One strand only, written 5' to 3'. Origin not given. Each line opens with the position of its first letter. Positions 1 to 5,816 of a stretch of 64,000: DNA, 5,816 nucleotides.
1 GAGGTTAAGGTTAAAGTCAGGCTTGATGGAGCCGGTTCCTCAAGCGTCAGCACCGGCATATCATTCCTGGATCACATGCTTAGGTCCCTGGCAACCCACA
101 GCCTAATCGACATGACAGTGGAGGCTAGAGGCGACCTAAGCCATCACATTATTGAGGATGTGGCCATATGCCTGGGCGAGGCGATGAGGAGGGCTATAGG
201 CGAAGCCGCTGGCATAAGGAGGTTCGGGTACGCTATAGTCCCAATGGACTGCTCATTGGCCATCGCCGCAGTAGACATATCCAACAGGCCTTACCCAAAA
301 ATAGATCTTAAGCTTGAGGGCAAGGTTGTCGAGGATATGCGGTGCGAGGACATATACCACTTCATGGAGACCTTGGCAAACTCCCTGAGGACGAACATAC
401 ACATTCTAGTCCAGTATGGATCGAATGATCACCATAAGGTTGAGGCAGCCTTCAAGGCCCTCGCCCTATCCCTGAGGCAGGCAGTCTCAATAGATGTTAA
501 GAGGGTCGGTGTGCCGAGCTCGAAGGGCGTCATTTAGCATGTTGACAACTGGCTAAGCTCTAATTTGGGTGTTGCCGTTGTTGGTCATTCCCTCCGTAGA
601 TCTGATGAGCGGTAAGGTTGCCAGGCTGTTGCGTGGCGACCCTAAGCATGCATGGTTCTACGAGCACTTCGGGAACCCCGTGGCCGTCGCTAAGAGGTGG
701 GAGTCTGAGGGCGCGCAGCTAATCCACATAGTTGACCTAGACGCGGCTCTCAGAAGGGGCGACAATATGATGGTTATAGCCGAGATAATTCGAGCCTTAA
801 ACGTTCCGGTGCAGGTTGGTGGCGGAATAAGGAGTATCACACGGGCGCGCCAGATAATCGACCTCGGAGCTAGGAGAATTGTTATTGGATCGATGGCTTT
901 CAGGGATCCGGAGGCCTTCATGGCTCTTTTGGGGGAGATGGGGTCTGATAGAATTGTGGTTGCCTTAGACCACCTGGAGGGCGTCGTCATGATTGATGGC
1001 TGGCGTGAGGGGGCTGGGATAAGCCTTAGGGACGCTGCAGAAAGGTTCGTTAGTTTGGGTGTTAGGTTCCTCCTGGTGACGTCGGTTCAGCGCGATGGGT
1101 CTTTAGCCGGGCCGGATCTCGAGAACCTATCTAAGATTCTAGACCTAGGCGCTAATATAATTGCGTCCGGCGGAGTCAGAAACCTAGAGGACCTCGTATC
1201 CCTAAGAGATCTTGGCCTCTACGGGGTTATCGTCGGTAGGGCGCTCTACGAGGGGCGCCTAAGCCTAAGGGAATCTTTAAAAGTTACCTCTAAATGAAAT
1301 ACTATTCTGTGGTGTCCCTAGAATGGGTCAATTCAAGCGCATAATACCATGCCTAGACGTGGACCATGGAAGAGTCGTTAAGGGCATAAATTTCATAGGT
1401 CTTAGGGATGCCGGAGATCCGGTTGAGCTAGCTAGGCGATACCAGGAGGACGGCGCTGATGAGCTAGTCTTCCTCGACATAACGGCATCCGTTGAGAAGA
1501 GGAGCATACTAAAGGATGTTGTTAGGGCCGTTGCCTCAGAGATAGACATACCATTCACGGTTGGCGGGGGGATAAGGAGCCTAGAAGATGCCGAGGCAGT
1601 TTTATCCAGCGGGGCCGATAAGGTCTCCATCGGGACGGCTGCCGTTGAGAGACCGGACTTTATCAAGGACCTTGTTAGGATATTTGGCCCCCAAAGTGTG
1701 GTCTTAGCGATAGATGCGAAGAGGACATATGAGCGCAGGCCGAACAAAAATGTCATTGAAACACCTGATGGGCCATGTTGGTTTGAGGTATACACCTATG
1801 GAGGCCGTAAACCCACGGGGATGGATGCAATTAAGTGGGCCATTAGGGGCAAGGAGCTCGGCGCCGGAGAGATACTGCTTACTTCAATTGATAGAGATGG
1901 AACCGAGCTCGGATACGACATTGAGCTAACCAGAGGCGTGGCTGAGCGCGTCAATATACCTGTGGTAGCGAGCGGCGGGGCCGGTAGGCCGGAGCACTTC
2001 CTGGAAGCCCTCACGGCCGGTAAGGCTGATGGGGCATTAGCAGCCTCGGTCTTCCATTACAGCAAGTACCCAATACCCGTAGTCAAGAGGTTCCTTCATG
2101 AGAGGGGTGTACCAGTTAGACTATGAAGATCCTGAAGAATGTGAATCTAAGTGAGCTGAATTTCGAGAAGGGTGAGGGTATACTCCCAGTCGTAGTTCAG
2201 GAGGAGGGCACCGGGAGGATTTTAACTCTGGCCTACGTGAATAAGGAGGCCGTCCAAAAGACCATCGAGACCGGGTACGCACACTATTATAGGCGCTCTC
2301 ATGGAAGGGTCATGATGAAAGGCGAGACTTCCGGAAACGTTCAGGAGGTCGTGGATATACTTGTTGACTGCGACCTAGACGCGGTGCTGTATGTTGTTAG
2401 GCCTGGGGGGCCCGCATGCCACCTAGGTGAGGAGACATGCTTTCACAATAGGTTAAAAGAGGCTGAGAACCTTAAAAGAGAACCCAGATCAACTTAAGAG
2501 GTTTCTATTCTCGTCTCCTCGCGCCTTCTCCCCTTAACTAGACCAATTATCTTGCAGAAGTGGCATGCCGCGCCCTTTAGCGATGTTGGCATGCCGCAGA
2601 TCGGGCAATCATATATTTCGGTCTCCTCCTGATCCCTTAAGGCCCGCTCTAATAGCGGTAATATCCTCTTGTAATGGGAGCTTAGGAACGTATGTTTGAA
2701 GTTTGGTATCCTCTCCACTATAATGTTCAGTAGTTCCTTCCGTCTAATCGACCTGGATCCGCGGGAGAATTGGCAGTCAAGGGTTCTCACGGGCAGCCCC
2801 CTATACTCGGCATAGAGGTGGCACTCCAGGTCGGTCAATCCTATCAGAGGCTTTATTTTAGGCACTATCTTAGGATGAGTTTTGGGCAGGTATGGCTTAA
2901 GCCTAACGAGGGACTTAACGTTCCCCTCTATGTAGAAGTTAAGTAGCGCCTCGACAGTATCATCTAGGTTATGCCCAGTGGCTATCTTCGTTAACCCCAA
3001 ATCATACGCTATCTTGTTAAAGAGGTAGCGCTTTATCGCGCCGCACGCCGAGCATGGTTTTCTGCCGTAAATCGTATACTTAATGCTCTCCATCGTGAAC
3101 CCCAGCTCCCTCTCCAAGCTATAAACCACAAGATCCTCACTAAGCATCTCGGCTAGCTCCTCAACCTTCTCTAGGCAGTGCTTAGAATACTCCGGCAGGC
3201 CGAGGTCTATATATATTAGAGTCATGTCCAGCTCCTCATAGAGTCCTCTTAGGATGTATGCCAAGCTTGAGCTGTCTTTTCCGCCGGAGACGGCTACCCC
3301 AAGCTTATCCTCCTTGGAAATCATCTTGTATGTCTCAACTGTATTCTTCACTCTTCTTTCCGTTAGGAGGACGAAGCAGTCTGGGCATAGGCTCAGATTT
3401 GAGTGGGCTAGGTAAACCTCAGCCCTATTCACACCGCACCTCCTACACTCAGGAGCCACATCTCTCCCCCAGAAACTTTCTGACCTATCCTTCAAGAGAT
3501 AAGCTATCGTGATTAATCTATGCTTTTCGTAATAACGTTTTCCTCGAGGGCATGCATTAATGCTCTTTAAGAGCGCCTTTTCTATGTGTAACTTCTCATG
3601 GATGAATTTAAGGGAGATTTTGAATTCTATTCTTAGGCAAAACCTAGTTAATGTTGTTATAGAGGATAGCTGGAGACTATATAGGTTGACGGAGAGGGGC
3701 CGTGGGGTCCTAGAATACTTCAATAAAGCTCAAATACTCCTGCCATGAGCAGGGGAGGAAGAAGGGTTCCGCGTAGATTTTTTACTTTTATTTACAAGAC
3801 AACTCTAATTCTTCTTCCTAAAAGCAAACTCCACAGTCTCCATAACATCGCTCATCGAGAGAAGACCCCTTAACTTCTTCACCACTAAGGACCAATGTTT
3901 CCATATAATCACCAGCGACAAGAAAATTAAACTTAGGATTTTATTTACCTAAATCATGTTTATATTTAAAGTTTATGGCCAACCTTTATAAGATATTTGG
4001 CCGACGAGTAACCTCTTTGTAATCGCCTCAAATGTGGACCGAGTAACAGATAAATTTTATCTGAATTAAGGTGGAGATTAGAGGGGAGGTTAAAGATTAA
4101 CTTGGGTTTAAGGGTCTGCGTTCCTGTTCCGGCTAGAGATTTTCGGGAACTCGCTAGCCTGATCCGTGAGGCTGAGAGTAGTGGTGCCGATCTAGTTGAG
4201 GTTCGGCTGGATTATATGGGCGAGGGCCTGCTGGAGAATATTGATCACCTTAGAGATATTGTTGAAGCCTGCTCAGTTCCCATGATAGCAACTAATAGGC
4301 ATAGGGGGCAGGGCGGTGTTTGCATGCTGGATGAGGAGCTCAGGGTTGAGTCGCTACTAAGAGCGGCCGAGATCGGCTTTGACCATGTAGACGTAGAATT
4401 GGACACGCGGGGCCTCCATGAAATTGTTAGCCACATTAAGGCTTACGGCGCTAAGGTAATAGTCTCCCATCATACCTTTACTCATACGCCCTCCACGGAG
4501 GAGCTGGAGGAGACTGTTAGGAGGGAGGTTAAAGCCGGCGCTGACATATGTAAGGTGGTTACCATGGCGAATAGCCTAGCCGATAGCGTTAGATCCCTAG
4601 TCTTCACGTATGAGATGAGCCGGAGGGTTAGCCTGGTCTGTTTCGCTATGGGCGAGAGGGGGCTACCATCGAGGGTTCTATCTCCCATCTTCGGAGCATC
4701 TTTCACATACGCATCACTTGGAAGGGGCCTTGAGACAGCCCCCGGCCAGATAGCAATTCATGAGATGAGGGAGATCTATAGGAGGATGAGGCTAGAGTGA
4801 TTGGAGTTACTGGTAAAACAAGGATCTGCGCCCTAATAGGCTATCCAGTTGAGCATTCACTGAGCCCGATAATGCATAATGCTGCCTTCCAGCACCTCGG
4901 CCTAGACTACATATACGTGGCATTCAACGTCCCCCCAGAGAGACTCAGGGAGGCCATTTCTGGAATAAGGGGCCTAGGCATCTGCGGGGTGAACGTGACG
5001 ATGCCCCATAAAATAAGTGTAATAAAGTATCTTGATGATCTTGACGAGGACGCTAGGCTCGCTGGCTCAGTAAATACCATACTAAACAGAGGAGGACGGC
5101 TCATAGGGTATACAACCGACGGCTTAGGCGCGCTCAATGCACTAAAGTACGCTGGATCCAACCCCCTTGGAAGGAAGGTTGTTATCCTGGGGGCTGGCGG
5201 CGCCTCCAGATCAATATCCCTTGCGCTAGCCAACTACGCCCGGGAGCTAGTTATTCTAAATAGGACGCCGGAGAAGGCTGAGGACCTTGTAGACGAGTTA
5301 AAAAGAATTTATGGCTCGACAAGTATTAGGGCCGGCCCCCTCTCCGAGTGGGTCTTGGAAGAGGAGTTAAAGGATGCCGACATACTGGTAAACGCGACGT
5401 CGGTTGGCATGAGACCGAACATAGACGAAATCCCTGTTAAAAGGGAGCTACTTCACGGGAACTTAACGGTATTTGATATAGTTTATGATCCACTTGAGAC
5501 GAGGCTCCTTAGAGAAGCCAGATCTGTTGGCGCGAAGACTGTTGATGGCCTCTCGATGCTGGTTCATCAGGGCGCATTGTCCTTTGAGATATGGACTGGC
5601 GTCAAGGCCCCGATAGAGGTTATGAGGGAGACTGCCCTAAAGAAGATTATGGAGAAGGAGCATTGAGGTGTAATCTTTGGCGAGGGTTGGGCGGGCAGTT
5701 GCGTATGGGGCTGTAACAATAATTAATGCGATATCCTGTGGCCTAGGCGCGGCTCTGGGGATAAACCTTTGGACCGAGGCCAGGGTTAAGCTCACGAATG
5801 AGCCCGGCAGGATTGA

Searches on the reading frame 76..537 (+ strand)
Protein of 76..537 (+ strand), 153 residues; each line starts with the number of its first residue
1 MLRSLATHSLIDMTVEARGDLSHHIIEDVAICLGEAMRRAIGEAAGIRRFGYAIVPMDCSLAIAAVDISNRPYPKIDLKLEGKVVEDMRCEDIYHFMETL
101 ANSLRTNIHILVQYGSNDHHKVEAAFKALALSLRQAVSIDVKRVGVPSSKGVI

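Call 67: search_protein_families(library=pfam, proteins=[window:76-537:+], max_evalue=0.0001)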
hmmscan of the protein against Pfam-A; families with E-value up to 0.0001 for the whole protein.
window:76-537:+ (153 aa): 1 family
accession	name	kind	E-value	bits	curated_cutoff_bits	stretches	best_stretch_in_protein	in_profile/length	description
PF00475.24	IGPD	-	3.2e-47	160.7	27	1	1-133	9-144/144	Imidazoleglycerol-phosphate dehydratase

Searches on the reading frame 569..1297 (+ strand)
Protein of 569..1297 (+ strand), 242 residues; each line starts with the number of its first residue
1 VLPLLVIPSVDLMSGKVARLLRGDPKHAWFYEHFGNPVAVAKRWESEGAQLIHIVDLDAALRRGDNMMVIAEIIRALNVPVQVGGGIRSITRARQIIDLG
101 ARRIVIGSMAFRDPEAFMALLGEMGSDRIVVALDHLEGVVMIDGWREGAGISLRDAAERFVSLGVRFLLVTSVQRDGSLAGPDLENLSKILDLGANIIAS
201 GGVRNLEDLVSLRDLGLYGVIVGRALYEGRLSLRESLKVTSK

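Call 67: search_protein_families(library=pfam, proteins=[window:569-1297:+], max_evalue=0.0001)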
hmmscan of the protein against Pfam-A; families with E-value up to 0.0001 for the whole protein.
window:569-1297:+ (242 aa): 2 families
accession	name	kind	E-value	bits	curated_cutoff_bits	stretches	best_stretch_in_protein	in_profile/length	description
PF00977.27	His_biosynth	-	4.1e-67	226.4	23.6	1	6-231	2-227/228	Histidine biosynthesis protein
PF01207.24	Dus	-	4.6e-06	26.4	20.4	0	62-118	166-225/311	Dihydrouridine synthase (Dus)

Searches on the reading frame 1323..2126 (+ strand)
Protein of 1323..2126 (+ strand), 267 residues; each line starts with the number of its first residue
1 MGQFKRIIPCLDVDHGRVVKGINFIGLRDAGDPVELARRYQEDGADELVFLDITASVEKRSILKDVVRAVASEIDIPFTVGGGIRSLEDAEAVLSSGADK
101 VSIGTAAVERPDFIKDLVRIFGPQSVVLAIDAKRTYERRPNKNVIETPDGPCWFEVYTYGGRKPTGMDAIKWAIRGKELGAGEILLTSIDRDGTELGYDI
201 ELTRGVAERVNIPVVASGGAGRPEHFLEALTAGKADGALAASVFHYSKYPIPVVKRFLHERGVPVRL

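Call 67: search_protein_families(library=pfam, proteins=[window:1323-2126:+], max_evalue=0.0001)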
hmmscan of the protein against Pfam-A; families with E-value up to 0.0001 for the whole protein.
window:1323-2126:+ (267 aa): 6 families
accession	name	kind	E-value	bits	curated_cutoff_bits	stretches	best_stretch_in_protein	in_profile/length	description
PF00977.27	His_biosynth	-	3.3e-82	275.8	23.6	1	6-249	1-227/228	Histidine biosynthesis protein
PF03060.21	NMO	-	1.4e-07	31.7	28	0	63-106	181-224/331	Nitronate monooxygenase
PF01207.24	Dus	-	1.7e-06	27.8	20.4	1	33-115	140-225/311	Dihydrouridine synthase (Dus)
PF05690.20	ThiG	-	2.1e-06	27.7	23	0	34-113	134-213/247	Thiazole biosynthesis protein ThiG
PF02581.23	TMP-TENI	-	8.6e-06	25.7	27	0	37-105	108-178/180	Thiamine monophosphate synthase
PF01180.27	DHO_dh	-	3.9e-05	23.4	27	0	65-112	228-278/291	Dihydroorotate dehydrogenase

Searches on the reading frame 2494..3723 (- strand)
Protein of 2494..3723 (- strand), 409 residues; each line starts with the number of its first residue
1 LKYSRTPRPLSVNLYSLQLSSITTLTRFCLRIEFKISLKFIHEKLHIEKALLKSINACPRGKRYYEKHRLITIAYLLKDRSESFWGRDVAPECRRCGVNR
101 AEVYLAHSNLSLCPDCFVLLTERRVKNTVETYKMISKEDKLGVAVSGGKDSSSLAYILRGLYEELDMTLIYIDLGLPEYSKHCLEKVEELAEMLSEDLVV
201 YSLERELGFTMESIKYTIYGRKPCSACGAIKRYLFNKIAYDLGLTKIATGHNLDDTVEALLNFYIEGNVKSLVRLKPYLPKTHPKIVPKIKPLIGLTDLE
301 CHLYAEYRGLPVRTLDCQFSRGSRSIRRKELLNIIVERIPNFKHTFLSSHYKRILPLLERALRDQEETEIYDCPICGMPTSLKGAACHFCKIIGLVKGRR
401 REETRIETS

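Call 41: search_protein_families(library=pfam, proteins=[window:2494-3723:-], max_evalue=0.0001)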
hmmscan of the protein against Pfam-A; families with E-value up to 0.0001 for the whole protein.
window:2494-3723:- (409 aa): 2 families
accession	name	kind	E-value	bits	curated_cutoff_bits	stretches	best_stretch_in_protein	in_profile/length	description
PF01171.26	ATP_bind_3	-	1.8e-10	41.3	27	1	141-270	2-123/182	PP-loop family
PF22082.2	TtuA_LIM_N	-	7.2e-09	36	27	1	92-118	1-26/26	2-thiouridine synthetase TtuA, N-terminal LIM domain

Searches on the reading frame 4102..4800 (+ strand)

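Call 67: search_protein_families(library=pfam, proteins=[window:4102-4800:+], max_evalue=0.0001)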
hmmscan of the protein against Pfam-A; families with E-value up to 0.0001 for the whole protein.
window:4102-4800:+ (232 aa): 1 family
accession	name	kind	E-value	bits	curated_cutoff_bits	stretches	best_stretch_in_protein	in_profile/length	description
PF01487.21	DHquinase_I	-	5.7e-58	197.2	22.2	1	6-226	1-230/230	Type I 3-dehydroquinase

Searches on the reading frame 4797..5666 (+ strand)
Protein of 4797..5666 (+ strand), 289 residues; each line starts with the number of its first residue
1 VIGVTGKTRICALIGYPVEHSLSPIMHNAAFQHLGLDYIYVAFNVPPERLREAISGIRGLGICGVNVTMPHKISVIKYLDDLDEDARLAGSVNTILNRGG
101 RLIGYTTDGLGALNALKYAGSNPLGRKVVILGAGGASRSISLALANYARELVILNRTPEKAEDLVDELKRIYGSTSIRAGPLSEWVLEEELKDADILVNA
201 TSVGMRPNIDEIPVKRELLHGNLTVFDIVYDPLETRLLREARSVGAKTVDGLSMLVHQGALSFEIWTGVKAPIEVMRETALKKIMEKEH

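Call 67: search_protein_families(library=pfam, proteins=[window:4797-5666:+], max_evalue=0.0001)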
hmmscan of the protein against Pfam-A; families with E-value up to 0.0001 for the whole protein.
window:4797-5666:+ (289 aa): 3 families
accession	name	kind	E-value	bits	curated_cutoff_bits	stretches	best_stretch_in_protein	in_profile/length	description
PF08501.16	Shikimate_dh_N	-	1.1e-31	109.4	27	1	13-95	1-83/83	Shikimate dehydrogenase substrate binding domain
PF18317.6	SDH_C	-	1.5e-16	60.2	25.8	1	251-281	1-31/31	Shikimate 5'-dehydrogenase C-terminal domain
PF01488.26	Shikimate_DH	-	3.9e-09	37.1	24.3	1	125-203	12-85/138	Shikimate / quinate 5-dehydrogenase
